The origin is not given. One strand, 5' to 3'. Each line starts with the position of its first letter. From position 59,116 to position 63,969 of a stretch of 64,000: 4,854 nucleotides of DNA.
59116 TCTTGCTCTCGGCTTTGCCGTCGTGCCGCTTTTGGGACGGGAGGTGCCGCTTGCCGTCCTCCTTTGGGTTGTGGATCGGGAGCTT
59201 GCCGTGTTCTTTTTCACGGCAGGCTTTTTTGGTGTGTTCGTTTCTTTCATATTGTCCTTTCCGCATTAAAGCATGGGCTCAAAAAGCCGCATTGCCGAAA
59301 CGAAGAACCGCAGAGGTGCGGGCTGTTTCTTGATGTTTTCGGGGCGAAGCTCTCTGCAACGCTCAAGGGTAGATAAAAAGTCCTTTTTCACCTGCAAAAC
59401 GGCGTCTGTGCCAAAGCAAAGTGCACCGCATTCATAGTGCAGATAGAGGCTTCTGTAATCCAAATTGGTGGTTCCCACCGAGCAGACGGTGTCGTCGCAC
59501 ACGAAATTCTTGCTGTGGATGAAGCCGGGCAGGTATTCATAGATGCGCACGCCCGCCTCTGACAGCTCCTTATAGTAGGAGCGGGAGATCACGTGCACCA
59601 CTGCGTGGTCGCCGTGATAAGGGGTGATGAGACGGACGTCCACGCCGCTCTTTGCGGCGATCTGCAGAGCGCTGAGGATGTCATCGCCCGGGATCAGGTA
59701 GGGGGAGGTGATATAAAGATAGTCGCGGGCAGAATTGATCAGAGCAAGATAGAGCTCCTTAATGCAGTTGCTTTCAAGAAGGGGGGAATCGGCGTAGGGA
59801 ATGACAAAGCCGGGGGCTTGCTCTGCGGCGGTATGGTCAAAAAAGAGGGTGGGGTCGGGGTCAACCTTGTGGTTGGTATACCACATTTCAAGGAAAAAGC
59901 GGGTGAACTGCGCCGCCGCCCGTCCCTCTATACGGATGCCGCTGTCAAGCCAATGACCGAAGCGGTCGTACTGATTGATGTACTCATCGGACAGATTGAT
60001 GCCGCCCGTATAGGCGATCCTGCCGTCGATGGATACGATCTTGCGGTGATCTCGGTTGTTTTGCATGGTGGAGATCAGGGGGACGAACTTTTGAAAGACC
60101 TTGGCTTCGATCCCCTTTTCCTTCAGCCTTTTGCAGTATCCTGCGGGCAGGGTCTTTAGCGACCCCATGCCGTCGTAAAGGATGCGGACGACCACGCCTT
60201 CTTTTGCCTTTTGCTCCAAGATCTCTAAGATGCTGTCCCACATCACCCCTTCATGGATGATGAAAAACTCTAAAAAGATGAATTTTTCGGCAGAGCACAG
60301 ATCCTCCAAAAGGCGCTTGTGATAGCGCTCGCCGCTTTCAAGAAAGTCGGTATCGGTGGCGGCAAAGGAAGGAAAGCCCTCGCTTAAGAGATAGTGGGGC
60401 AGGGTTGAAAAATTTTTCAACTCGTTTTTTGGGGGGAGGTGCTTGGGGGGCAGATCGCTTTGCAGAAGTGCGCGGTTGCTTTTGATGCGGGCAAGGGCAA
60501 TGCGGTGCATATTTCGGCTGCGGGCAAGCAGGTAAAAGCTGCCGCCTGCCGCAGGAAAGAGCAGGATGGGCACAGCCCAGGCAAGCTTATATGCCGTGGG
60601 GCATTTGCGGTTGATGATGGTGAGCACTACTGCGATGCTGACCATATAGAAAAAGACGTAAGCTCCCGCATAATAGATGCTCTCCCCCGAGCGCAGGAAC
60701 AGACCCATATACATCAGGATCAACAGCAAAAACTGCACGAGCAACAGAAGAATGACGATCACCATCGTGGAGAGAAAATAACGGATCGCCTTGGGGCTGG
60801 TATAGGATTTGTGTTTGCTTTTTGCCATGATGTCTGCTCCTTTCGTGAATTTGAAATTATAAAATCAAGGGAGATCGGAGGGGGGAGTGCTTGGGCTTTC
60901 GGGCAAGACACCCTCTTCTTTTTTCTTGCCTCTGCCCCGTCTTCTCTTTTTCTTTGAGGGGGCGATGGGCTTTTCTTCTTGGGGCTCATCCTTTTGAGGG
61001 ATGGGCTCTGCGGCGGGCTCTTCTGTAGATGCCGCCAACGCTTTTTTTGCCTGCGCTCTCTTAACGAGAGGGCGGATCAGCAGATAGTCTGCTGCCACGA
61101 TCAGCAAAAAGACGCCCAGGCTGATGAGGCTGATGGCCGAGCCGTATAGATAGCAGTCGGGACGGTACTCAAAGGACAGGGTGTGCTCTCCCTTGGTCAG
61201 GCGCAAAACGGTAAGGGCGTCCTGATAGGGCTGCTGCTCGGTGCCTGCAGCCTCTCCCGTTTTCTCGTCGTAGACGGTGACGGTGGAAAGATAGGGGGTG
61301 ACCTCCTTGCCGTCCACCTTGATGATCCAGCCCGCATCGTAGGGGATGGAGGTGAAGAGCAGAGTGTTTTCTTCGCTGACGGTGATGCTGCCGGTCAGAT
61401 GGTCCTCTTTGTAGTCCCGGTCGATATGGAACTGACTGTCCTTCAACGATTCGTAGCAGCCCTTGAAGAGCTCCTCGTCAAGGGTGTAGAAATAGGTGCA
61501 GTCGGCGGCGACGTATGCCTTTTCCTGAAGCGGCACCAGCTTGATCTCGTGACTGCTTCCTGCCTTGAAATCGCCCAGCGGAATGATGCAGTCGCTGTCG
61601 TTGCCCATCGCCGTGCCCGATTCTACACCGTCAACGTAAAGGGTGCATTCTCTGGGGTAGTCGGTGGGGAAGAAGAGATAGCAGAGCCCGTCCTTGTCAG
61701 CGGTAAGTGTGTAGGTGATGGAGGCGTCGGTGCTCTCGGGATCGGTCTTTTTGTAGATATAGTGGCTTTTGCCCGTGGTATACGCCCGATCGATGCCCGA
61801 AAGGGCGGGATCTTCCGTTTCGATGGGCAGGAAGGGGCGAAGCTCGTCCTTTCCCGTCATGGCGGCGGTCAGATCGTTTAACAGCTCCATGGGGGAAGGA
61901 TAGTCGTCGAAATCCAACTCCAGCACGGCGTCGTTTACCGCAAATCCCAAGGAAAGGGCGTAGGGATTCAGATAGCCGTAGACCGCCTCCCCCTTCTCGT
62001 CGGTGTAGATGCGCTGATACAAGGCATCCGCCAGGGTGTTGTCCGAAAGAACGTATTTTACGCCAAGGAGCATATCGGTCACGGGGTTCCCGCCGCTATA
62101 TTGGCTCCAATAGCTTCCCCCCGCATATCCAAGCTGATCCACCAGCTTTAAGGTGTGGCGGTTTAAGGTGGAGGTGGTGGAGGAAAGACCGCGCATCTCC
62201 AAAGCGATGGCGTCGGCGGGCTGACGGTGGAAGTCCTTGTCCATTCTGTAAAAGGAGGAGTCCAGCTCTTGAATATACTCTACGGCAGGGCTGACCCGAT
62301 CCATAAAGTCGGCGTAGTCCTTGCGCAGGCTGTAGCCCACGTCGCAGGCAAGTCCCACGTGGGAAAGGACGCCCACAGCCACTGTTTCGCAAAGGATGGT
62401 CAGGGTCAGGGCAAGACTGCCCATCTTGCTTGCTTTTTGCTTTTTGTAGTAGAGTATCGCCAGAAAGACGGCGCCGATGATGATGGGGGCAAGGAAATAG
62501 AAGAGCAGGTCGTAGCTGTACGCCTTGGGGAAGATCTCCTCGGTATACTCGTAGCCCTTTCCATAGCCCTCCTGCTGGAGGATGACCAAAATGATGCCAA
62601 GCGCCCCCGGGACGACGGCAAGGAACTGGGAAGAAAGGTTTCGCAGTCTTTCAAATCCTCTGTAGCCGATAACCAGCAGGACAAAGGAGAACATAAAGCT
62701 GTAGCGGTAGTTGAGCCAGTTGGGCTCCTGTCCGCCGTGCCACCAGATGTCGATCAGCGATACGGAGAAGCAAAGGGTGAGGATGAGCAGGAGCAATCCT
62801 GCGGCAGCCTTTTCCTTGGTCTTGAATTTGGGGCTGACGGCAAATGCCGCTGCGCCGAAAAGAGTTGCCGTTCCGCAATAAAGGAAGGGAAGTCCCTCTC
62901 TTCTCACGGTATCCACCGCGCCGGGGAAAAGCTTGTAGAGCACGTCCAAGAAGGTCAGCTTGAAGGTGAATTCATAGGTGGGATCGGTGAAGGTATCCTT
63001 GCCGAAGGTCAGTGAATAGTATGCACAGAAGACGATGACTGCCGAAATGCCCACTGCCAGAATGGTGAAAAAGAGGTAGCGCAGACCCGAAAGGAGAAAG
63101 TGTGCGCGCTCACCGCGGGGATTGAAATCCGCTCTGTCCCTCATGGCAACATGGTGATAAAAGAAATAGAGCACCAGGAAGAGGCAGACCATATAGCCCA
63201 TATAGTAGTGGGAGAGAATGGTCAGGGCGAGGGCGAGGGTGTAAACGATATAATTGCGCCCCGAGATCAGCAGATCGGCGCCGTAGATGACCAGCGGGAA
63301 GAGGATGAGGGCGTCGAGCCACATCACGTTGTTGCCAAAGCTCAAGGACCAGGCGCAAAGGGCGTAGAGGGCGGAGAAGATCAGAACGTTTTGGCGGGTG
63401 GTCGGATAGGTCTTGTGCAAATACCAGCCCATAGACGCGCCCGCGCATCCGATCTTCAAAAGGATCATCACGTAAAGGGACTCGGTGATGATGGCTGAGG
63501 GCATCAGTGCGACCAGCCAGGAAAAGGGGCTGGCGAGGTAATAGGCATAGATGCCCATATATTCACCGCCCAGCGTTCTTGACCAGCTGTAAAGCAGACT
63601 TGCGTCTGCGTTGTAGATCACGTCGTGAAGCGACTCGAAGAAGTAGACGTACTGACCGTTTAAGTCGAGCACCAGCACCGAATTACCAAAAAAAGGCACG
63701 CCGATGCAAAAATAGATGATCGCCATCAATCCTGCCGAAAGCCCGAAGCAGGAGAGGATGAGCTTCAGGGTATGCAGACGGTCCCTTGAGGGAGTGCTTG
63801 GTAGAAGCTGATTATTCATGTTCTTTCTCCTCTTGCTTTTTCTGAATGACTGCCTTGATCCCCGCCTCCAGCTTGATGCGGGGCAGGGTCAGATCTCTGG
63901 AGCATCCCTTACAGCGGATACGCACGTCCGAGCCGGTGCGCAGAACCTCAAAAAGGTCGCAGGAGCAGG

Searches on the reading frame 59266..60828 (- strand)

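Call 9: search_protein_families(library=pfam, proteins=[window:59266-60828:-], max_evalue=0.001)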
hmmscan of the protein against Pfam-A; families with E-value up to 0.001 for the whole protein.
window:59266-60828:- (520 aa): 3 families
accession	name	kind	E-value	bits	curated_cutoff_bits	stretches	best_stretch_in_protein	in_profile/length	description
PF13091.12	PLDc_2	-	6e-42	143.1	27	2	361-485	2-129/132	PLD-like domain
PF00614.28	PLDc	-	4e-14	52.3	21.9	2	257-283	2-28/28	Phospholipase D Active site motif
PF13396.11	PLDc_N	-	2.2e-06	28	23.3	1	63-102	2-40/42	Phospholipase_D-nuclease N-terminal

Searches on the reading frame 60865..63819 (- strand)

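Call 9: search_protein_families(library=pfam, proteins=[window:60865-63819:-], max_evalue=0.001)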
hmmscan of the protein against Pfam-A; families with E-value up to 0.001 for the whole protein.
window:60865-63819:- (984 aa): 1 family
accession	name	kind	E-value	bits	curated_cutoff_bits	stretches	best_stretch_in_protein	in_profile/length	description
PF09586.16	YfhO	-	1.1e-164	550.4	28.5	1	25-897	2-835/835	Bacterial membrane protein YfhO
